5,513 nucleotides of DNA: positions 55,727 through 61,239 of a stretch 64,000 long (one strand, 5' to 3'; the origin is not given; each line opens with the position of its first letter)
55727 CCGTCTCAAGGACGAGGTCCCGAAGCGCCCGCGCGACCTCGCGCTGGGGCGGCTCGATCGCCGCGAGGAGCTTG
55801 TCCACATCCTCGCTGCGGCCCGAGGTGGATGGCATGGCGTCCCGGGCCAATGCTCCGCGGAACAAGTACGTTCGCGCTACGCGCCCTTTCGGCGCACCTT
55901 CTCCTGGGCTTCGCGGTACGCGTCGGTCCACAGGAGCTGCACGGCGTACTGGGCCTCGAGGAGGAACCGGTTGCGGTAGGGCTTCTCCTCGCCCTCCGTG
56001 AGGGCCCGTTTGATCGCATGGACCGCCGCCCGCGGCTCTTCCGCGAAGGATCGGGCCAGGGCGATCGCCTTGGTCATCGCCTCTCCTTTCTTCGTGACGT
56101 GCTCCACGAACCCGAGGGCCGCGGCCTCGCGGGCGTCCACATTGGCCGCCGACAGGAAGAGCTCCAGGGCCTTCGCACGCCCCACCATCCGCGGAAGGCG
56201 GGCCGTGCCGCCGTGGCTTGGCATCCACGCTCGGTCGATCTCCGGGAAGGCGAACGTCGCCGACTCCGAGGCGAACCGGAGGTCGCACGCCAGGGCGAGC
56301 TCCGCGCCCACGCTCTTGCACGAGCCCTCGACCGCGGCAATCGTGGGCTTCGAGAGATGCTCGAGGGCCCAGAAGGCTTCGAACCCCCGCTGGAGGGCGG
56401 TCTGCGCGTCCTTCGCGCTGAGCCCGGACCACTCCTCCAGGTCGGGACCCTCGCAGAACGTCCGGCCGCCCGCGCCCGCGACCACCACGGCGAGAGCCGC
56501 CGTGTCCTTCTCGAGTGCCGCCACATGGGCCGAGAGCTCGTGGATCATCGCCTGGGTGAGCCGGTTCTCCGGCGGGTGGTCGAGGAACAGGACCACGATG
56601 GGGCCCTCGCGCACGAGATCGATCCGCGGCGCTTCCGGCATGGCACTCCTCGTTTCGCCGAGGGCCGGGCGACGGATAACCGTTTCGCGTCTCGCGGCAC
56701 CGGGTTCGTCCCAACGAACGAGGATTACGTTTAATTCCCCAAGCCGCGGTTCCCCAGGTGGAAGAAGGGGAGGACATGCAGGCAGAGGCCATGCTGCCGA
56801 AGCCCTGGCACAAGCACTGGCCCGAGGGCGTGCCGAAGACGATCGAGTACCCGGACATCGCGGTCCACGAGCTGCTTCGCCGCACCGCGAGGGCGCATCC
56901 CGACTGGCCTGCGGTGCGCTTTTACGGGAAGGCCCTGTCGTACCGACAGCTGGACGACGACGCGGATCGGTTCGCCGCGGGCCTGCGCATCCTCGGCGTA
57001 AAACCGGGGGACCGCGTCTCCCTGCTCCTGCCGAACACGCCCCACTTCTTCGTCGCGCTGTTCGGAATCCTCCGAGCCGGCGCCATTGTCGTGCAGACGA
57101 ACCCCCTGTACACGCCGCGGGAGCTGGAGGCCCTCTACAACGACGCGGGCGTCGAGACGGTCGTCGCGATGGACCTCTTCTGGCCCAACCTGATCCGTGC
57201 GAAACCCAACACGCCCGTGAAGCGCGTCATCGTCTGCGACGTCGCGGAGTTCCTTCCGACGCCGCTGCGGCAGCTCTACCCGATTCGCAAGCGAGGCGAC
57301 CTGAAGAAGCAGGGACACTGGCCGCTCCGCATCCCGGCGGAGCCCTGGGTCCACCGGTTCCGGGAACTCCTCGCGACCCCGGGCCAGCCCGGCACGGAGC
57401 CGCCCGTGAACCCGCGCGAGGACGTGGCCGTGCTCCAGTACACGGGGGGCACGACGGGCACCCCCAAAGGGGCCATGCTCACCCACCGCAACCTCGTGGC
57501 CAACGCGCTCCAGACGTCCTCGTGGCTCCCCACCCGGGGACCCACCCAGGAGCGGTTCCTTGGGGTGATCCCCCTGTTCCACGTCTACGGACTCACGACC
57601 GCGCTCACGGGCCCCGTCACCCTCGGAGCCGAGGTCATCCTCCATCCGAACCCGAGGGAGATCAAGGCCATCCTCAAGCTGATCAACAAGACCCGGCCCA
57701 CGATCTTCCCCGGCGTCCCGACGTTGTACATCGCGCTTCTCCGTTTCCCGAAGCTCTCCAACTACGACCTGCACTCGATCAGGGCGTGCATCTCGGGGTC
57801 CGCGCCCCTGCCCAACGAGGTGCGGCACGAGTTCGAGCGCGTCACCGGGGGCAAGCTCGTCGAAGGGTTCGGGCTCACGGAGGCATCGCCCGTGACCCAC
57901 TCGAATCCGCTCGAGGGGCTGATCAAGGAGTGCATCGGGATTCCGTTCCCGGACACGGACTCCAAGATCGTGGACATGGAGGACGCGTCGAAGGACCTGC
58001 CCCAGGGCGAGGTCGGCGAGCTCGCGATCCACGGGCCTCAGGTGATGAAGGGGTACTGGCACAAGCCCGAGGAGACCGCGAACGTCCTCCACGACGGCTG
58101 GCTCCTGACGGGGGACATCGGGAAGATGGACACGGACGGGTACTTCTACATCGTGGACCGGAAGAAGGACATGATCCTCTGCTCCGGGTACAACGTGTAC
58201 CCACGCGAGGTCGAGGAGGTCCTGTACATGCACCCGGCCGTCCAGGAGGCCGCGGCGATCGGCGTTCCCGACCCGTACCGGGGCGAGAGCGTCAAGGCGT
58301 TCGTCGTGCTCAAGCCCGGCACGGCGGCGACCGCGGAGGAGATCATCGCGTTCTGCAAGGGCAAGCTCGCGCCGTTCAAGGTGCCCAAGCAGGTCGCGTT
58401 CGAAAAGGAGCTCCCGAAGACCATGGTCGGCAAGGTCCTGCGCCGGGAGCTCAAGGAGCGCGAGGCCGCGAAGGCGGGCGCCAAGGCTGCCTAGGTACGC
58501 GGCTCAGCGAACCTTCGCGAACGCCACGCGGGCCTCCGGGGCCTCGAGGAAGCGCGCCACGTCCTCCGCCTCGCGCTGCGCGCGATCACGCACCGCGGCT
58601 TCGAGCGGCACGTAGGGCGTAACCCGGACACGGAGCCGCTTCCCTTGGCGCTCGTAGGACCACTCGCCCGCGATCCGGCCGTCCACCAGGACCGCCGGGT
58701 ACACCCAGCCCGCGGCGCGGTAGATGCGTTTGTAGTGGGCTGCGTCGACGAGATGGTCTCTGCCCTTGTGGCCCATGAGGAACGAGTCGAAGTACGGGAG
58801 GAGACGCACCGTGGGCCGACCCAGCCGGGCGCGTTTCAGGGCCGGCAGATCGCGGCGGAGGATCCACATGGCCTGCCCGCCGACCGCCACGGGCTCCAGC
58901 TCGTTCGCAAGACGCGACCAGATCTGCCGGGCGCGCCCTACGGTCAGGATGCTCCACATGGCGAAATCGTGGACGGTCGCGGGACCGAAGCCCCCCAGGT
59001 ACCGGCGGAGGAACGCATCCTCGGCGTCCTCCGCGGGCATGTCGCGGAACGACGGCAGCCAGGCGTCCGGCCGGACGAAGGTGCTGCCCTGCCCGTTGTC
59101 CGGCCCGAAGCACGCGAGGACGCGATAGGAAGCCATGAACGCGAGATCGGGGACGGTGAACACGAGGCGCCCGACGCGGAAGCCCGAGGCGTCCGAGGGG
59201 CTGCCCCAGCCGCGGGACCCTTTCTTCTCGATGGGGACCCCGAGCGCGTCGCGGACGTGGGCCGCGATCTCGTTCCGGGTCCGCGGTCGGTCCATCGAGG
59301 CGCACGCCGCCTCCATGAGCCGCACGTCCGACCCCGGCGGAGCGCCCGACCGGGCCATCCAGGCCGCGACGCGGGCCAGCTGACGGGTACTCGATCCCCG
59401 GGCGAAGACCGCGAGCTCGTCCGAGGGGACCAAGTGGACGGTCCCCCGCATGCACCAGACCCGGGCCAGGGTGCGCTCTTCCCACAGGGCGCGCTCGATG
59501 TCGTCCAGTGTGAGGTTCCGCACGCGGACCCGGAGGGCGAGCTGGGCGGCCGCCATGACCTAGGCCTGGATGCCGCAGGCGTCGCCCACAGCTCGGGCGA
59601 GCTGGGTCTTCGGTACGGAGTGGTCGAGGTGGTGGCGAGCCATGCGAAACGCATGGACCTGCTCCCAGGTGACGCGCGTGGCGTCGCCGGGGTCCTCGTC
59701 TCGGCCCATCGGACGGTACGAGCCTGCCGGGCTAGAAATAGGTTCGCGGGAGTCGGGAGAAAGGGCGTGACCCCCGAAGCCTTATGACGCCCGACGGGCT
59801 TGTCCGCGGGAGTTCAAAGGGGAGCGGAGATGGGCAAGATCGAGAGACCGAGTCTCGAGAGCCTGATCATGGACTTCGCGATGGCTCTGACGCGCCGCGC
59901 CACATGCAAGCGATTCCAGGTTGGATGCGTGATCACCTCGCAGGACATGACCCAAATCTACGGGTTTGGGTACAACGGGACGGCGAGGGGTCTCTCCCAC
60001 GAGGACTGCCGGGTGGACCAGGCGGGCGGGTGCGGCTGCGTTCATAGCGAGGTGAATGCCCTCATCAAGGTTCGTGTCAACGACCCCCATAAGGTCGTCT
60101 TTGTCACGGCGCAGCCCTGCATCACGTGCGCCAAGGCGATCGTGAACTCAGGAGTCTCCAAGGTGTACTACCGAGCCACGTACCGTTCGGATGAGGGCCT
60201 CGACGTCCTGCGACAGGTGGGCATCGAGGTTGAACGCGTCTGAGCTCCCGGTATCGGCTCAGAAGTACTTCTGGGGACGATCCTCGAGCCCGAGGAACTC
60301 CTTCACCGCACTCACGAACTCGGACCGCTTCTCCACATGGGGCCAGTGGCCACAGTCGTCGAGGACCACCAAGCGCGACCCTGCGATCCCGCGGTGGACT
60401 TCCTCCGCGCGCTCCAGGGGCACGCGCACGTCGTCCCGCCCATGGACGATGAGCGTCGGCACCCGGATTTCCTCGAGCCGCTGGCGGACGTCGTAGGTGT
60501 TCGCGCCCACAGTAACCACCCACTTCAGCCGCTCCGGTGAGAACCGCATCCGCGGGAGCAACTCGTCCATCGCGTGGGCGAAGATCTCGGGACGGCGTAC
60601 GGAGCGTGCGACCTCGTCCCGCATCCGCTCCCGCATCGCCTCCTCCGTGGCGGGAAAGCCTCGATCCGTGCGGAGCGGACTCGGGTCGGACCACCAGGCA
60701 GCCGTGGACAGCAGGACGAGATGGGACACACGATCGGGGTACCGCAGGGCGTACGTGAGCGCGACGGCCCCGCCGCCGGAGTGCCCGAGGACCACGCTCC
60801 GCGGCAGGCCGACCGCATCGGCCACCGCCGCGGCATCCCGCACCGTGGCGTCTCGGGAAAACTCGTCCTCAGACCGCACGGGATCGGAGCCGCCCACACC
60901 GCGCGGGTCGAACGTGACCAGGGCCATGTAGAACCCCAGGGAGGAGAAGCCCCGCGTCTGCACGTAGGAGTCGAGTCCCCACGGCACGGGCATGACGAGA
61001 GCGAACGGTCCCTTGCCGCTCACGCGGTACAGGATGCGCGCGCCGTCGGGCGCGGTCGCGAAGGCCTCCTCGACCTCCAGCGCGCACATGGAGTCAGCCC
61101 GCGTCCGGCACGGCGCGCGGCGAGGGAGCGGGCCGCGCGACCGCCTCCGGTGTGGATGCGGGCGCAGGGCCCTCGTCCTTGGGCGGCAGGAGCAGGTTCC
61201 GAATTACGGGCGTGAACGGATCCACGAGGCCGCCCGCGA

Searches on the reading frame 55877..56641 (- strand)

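Call 64: search_protein_families(library=pfam, proteins=[window:55877-56641:-], max_evalue=0.0001)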
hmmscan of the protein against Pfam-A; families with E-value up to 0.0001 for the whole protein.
window:55877-56641:- (254 aa): 2 families
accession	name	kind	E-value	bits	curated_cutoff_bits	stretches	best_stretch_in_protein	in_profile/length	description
PF00378.25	ECH_1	-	1.8e-41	142.6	27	1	15-241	6-232/251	Enoyl-CoA hydratase/isomerase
PF16113.10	ECH_2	-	2.7e-24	86.7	27.2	1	26-220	13-205/335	Enoyl-CoA hydratase/isomerase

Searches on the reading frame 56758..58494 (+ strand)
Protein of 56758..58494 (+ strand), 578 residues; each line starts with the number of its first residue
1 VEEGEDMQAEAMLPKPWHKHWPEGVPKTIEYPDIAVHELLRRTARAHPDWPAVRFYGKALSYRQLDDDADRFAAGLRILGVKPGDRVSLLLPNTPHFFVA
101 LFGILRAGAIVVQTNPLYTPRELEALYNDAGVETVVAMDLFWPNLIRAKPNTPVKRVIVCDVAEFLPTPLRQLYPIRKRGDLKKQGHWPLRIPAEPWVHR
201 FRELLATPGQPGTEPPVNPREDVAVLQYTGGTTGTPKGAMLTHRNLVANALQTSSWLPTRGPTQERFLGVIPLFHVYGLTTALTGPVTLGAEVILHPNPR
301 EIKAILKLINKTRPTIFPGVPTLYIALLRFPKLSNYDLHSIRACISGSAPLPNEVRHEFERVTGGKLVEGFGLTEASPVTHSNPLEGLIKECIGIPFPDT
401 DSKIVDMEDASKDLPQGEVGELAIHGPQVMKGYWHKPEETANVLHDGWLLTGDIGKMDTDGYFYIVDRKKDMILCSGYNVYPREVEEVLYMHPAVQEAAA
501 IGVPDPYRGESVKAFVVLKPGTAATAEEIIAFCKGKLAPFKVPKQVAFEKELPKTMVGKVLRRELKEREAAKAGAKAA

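Call 64: search_protein_families(library=pfam, proteins=[window:56758-58494:+], max_evalue=0.0001)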
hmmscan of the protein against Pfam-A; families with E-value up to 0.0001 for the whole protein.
window:56758-58494:+ (578 aa): 2 families
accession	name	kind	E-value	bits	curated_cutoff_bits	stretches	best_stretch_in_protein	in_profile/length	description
PF00501.34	AMP-binding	-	4.7e-100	335.5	29.9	1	40-434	1-384/384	AMP-binding enzyme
PF13193.12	AMP-binding_C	-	1.3e-23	84.2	24.5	1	484-559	1-76/76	AMP-binding enzyme C-terminal domain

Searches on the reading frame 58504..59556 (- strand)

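Call 64: search_protein_families(library=pfam, proteins=[window:58504-59556:-], max_evalue=0.0001)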
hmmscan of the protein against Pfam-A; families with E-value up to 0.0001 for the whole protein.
window:58504-59556:- (350 aa): 1 family
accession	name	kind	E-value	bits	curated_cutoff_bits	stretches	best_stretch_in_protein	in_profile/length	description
PF06224.18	AlkZ-like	-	1.1e-52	180.1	25.9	1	2-336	13-329/329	DNA glycosylase AlkZ-like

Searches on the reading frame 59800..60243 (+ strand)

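Call 64: search_protein_families(library=pfam, proteins=[window:59800-60243:+], max_evalue=0.0001)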
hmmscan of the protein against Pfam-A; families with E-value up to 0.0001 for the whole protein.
window:59800-60243:+ (147 aa): 2 families
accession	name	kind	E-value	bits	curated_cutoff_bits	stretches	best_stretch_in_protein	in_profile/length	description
PF00383.29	dCMP_cyt_deam_1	-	7.8e-19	67.9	25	1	21-124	5-100/102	Cytidine and deoxycytidylate deaminase zinc-binding region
PF14437.12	MafB19-deam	-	1.7e-09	38.2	27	1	27-128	11-103/142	MafB19-like deaminase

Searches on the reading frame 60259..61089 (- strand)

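Call 64: search_protein_families(library=pfam, proteins=[window:60259-61089:-], max_evalue=0.0001)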
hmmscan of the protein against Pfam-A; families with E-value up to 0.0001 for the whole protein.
window:60259-61089:- (276 aa): 5 families
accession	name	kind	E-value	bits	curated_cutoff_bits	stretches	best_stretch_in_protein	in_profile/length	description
PF00561.26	Abhydrolase_1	-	1.9e-26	93.7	25.8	1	57-254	30-244/245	alpha/beta hydrolase fold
PF12146.15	Hydrolase_4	-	2.8e-19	69.8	27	1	56-254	33-238/239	Serine aminopeptidase, S33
PF12697.13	Abhydrolase_6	-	4.8e-17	63.8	26.3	1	56-260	29-216/217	Alpha/beta hydrolase family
PF00756.26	Esterase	-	2e-06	28.2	22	1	94-140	116-160/251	Putative esterase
PF08386.16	Abhydrolase_4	-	2.5e-05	24.8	21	1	206-266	31-91/103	TAP-like protein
